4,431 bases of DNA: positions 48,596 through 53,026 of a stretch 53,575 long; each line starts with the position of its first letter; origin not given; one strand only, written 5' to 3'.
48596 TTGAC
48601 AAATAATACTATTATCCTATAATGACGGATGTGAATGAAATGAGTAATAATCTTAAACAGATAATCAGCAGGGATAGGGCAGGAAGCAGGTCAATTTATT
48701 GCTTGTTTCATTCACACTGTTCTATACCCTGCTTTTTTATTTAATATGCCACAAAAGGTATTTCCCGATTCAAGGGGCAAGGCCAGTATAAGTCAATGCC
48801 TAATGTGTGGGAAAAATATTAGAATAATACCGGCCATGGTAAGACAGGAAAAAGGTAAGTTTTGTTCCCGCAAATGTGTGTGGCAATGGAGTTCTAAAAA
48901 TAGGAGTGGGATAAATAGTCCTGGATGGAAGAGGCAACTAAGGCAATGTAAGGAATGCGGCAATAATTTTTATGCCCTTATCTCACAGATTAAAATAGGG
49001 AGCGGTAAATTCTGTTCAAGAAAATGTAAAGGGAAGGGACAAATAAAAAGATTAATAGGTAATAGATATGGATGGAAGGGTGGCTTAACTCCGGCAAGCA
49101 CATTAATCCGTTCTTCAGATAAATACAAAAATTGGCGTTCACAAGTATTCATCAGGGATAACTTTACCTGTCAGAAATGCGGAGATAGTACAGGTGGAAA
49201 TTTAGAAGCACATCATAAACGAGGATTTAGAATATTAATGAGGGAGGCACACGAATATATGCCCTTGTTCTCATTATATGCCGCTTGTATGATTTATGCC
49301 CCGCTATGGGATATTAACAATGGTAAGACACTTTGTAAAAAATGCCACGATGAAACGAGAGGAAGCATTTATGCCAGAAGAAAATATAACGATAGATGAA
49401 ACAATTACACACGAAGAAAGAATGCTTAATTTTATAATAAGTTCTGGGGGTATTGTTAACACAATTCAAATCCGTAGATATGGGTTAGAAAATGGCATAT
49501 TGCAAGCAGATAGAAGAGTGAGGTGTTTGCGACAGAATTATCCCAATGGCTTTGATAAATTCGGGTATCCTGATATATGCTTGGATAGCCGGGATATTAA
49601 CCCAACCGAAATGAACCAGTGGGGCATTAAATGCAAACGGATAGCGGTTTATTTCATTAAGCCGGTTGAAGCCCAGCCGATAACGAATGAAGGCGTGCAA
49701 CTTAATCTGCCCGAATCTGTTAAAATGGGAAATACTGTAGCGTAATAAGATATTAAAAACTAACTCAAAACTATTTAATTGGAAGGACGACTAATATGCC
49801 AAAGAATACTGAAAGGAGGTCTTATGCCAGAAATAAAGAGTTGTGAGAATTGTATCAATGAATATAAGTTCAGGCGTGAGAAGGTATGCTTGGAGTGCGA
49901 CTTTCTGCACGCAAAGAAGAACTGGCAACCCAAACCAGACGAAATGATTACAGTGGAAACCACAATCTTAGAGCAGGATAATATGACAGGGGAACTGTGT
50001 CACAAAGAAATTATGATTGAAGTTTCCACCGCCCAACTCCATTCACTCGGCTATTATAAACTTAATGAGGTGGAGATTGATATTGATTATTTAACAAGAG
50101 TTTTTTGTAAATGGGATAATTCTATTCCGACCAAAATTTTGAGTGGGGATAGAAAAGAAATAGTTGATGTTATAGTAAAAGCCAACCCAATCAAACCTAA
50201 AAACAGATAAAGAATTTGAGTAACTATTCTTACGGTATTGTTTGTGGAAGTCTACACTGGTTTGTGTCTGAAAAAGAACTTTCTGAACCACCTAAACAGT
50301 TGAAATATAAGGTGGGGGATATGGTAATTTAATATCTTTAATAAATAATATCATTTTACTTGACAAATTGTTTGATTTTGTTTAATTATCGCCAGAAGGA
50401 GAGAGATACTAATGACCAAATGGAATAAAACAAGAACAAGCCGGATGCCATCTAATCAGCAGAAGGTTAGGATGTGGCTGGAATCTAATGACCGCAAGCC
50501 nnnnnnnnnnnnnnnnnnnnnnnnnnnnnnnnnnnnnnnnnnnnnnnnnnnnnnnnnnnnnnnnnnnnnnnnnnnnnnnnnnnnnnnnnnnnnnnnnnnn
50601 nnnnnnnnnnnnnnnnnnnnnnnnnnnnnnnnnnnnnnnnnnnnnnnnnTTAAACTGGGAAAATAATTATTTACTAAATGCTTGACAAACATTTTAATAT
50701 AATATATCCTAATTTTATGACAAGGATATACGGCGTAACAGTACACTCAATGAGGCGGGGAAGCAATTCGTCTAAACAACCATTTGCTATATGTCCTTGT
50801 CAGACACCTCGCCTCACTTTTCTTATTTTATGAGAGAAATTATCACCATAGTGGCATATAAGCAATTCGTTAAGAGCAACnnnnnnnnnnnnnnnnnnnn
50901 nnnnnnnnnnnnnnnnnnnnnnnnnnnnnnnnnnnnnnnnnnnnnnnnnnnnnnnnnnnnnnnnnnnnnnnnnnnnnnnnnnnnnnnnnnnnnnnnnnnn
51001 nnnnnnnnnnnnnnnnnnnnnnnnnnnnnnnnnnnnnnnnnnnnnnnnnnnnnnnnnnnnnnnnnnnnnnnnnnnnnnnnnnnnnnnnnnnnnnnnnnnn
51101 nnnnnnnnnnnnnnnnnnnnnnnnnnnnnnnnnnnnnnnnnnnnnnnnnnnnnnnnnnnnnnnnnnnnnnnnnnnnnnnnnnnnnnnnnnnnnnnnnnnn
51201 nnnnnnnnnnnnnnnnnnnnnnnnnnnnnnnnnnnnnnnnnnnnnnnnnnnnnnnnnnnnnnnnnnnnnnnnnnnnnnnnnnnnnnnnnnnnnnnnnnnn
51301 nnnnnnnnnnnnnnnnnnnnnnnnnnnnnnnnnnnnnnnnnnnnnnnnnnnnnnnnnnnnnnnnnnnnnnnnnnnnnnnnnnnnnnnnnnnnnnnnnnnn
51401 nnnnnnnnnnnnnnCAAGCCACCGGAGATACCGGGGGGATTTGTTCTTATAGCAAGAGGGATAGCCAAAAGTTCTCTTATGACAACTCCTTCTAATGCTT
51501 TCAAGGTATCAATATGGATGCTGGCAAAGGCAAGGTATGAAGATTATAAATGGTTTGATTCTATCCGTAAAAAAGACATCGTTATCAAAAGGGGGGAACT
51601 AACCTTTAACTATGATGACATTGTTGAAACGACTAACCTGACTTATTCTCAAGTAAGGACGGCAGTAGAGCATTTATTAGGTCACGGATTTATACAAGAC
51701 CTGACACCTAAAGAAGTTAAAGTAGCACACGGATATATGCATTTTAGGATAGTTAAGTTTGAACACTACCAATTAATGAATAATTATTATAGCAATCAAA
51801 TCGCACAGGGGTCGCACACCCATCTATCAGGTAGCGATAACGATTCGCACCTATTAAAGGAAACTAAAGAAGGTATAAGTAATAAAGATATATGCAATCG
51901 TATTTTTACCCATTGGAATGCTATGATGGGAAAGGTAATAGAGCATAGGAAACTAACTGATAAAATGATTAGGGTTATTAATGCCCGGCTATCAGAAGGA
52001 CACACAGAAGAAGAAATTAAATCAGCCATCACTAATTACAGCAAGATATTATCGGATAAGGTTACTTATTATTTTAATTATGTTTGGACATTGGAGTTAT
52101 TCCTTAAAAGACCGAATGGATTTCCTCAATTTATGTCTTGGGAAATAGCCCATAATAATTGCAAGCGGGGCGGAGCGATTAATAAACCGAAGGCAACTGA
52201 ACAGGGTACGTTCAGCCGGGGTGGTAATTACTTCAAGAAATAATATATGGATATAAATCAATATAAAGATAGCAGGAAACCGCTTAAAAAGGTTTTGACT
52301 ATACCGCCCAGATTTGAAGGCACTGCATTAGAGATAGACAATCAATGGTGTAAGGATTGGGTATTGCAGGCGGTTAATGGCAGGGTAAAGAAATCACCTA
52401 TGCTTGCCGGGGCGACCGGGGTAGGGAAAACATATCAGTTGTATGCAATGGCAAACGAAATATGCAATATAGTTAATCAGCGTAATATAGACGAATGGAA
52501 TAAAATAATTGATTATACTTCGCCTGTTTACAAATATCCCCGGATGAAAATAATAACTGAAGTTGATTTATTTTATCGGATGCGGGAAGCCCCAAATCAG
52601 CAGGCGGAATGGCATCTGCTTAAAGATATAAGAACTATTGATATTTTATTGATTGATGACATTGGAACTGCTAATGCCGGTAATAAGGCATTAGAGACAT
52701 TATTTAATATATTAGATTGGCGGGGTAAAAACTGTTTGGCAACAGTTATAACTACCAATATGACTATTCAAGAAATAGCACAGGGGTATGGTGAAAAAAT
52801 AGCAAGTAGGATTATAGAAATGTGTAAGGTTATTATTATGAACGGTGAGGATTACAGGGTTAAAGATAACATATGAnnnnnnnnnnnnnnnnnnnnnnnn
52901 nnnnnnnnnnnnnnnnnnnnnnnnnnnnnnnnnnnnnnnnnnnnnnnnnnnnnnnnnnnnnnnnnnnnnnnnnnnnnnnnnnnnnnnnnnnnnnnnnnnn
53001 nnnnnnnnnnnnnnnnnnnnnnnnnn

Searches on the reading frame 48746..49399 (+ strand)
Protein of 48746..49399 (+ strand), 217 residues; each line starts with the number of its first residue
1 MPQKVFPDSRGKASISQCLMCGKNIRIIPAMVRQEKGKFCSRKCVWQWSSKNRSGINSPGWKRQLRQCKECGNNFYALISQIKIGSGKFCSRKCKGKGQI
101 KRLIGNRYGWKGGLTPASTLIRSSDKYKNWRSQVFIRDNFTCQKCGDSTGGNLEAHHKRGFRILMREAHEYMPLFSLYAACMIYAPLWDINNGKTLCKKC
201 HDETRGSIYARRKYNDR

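Call 15: search_protein_families(library=pfam, proteins=[window:48746-49399:+], max_evalue=0.01)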
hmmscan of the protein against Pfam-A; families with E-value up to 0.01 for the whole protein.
window:48746-49399:+ (217 aa): 0 families

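Call 16: search_protein_families(library=phrogs, proteins=[window:48746-49399:+], max_evalue=0.001)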
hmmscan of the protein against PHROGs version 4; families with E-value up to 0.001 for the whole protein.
window:48746-49399:+ (217 aa): 11 families
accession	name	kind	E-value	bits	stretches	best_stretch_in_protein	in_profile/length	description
phrog_1271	-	DNA, RNA and nucleotide metabolism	3.6e-20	73.7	1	10-169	172-299/361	HNH endonuclease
phrog_8446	-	DNA, RNA and nucleotide metabolism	8.1e-10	39.7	1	109-180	115-190/211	HNH endonuclease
phrog_119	-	DNA, RNA and nucleotide metabolism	1.5e-07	31.6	1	122-206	186-256/443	HNH endonuclease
phrog_144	-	DNA, RNA and nucleotide metabolism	6.7e-07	30.1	1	63-203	20-131/175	HNH endonuclease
phrog_589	-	DNA, RNA and nucleotide metabolism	8.1e-07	29.9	1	106-158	57-112/179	HNH endonuclease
phrog_2308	-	unknown function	1.6e-06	29.3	1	12-96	52-127/138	-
phrog_14913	-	DNA, RNA and nucleotide metabolism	2.7e-05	25.2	0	56-97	90-130/149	HNH endonuclease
phrog_11604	-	DNA, RNA and nucleotide metabolism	3.1e-05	24.6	1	85-214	26-136/160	HNH endonuclease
phrog_15471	-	DNA, RNA and nucleotide metabolism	0.00012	22.9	0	64-102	101-135/183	HNH endonuclease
phrog_8048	-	DNA, RNA and nucleotide metabolism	0.00014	22.2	1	122-203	159-224/273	HNH endonuclease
phrog_740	-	DNA, RNA and nucleotide metabolism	0.0004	20.4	0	122-203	21-83/332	HNH endonuclease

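Call 21: find_related_loci(query=window:48746-49399:+, collection=viral_contigs, flank=3000)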
Query window:48746-49399:+ (217 aa) in viral_contigs; peptide patterns used: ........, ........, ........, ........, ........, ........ (x = any residue, [..] = any of these).
6 stretches matched a pattern, but none encodes a relative of the query by tblastn (E <= 1e-3).

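Call 24: find_encoding_contigs(protein=window:48746-49399:+, flank=3000, max_places=10)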
Protein window:48746-49399:+ (217 aa): no gene with exactly this product is on record in the collection.

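Call 25: find_homologous_proteins(query=window:48746-49399:+)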
Query window:48746-49399:+ (217 aa): 127 proteins with E <= 0.001 among 147 candidates; the best 120 are listed.
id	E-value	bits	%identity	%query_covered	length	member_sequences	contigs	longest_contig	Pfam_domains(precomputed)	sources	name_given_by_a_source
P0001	8.6e-126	436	99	86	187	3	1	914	-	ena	-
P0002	3.3e-61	225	53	85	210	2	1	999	-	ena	-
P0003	1.0e-54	204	44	91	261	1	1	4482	-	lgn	-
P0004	3.3e-53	199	48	87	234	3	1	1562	-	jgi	-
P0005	6.7e-52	194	46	91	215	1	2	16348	-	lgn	-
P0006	1.5e-51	193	49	88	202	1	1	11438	-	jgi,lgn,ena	-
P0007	2.1e-51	193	46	88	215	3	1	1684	-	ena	-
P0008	3.7e-50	189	43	92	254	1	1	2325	-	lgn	-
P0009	6.1e-50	188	55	70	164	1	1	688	PF01844.30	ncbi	-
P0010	3.1e-48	182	46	90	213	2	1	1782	-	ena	-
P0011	6.7e-48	181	49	86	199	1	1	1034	PF13391.13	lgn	-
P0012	2.7e-45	173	54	75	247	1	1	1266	PF07460.17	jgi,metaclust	metaclust:\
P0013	3.1e-45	173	42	95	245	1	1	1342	-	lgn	-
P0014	4.6e-44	169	44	85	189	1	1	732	-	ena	-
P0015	4.4e-43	165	51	68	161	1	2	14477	-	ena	-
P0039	2.2e-34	137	61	47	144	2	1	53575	PF01844.30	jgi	-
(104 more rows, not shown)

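Call 26: find_encoding_contigs(protein=P0001, flank=3000)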
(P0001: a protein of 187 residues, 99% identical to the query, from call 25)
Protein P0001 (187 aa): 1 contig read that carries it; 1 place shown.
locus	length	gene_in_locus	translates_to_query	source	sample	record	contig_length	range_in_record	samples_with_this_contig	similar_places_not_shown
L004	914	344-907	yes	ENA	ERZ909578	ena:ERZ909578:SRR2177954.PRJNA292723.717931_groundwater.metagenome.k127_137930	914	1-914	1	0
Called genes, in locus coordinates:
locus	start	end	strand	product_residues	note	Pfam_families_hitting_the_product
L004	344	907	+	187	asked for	-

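Call 27: find_encoding_contigs(protein=P0005, flank=3000)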
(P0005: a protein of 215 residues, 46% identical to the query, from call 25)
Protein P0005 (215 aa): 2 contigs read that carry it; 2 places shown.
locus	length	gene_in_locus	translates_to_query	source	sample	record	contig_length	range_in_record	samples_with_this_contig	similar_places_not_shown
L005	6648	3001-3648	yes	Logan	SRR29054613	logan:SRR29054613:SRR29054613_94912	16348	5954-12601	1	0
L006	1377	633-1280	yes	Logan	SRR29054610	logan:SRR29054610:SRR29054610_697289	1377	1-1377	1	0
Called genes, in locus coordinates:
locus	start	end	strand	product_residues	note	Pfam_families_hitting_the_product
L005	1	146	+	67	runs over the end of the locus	-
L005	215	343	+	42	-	-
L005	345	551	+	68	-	-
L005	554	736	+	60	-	-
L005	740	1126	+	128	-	PF14354:Lar_restr_allev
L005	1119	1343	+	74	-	-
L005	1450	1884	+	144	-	PF13392:HNH_3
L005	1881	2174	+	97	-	-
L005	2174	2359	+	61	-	-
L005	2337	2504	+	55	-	-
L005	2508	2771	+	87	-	-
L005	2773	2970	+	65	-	-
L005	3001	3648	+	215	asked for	-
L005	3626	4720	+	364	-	-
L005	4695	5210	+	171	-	-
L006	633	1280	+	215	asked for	-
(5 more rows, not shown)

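Call 28: find_encoding_contigs(protein=P0006, flank=3000)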
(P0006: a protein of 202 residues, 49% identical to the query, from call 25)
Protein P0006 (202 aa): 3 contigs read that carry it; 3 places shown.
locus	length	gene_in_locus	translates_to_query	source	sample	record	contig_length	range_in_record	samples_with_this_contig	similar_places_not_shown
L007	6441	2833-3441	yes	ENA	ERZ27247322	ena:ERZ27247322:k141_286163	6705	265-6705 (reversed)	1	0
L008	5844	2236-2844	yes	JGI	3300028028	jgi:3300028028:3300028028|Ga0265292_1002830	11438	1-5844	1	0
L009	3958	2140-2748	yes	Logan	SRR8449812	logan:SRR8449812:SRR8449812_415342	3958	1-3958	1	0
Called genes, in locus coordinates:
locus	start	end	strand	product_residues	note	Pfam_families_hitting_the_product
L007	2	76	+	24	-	?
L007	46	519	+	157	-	PF01841:Transglut_core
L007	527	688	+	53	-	-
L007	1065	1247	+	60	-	PF12773:DZR (weak), PF13240:Zn_Ribbon_1 (weak)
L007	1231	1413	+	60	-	-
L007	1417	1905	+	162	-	PF09643:YopX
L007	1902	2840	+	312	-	PF12684:DUF3799, PF12705:PDDEXK_1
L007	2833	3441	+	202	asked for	-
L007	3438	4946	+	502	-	PF13175:AAA_15, PF13476:AAA_23 (weak)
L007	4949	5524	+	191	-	PF01844:HNH (weak)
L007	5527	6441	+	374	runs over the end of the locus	PF03837:RecT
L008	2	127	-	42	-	?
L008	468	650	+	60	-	PF12773:DZR (weak), PF13240:Zn_Ribbon_1 (weak)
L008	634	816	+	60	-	-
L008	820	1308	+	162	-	PF09643:YopX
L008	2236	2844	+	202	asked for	-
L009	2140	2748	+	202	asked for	-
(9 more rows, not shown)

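Call 41: find_encoding_contigs(protein=P0002, flank=1500)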
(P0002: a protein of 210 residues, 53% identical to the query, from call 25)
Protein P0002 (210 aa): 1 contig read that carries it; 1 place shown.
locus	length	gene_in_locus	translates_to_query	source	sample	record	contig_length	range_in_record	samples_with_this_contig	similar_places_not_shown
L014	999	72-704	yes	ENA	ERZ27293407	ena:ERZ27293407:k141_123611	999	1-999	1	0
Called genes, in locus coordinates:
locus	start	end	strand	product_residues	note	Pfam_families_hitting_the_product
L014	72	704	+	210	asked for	-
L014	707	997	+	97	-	?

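Call 42: find_encoding_contigs(protein=P0003, flank=3000)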
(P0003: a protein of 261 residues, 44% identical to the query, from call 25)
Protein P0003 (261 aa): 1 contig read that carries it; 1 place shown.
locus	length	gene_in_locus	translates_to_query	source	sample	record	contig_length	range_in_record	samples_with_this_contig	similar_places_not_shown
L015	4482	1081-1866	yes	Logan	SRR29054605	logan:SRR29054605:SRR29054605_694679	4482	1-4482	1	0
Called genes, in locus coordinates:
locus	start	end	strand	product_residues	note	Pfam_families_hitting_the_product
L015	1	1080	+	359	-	?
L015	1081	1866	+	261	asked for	-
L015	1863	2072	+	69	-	-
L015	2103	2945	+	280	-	-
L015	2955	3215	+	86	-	-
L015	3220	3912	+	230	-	-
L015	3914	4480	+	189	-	?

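Call 43: find_encoding_contigs(protein=P0004, flank=1500)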
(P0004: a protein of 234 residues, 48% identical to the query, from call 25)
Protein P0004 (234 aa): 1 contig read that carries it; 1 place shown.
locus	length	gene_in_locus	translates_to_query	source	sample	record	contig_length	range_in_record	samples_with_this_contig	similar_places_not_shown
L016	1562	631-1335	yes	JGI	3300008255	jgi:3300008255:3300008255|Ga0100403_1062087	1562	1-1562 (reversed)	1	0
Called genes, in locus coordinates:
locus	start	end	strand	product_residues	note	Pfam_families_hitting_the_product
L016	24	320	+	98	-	-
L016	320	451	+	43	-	-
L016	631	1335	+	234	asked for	-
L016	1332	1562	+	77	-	?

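Call 84: find_encoding_contigs(protein=P0039, flank=5500, max_places=3)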
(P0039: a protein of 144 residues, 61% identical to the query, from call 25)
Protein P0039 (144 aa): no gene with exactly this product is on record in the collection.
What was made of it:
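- Tried and rejected: The JGI gene calls for the source contig could not be retrieved (calls 24, 84).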

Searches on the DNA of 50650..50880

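Call 18: search_rna_families(source=window, start=50650, end=50880, threshold=evalue, max_evalue=10)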
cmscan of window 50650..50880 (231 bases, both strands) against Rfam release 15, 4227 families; matches with E-value up to 10: 8.
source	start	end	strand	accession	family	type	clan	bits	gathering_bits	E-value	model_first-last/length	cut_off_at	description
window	50711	50811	-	RF00714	MIR535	Gene; miRNA;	-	25.4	64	0.0033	1-95/95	no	MIR535 microRNA precursor family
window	50716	50804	+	RF04242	mir-5595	Gene; miRNA;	-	17.7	100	0.59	1-72/72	no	mir-5595 microRNA precursor family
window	50716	50804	-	RF04242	mir-5595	Gene; miRNA;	-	15.6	100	2.2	1-72/72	no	mir-5595 microRNA precursor family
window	50671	50716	-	RF02443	SpR08_sRNA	Gene; sRNA;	-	14.5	80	6.6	1-73/73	no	Streptococcus sRNA SpR08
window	50792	50839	-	RF00612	SNORD75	Gene; snRNA; snoRNA; CD-box;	-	13.7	50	0.93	1-62/62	no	Small nucleolar RNA SNORD75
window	50748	50821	-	RF01089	PK-repBA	Cis-reg;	-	10.4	45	8.7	1-124/124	no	Pseudoknot of the regulatory region of the repBA gene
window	50660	50690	+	RF01833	astro_FSE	Cis-reg; frameshift_element;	-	9.7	70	5.2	1-55/55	no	ribosomal frameshift site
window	50688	50729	+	RF01822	RsaJ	Gene; sRNA;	-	9.4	100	5.3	238-287/287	no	RNA Staph. aureus A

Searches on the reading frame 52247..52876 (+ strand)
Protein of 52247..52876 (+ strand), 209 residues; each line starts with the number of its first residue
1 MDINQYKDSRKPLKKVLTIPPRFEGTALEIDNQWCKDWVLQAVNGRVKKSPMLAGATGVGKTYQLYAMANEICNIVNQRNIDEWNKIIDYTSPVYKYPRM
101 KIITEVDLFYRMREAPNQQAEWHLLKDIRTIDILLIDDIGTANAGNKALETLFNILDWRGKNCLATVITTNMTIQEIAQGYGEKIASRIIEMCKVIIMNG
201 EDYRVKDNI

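Call 15: search_protein_families(library=pfam, proteins=[window:52247-52876:+], max_evalue=0.01)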
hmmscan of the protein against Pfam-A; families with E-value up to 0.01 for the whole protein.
window:52247-52876:+ (209 aa): 4 families
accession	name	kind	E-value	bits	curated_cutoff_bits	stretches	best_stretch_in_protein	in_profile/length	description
PF01695.23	IstB_IS21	-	4.4e-11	43.2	24.1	1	102-207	125-234/238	IstB-like ATP binding protein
PF00308.24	Bac_DnaA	-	1.6e-05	25.6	23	1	53-177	39-144/162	Bacterial DnaA ATPAse domain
PF00004.35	AAA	-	0.00035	21.5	21.2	1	52-175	2-112/131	ATPase family associated with various cellular activities (AAA)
PF07728.20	AAA_5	-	0.004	17.6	22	0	52-159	3-93/139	AAA domain (dynein-related subfamily)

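Call 16: search_protein_families(library=phrogs, proteins=[window:52247-52876:+], max_evalue=0.001)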
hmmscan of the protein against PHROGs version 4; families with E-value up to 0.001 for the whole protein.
window:52247-52876:+ (209 aa): 4 families
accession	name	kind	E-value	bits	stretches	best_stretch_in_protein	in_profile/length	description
phrog_50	-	DNA, RNA and nucleotide metabolism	4.3e-32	112.9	1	34-208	355-514/570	DnaC-like helicase loader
phrog_3277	-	DNA, RNA and nucleotide metabolism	7.2e-26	92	1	48-207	10-156/168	DnaC-like helicase loader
phrog_26922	-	DNA, RNA and nucleotide metabolism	2.6e-10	41.8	1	126-206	7-88/92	DnaC-like helicase loader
phrog_15321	-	unknown function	4.9e-09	37.3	1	130-204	7-88/93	-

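Call 66: find_related_loci(query=window:52247-52876:+, collection=viral_contigs, flank=10000)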
Query window:52247-52876:+ (209 aa) in viral_contigs; peptide patterns used: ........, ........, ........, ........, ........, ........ (x = any residue, [..] = any of these).
5 stretches matched a pattern, but none encodes a relative of the query by tblastn (E <= 1e-3).
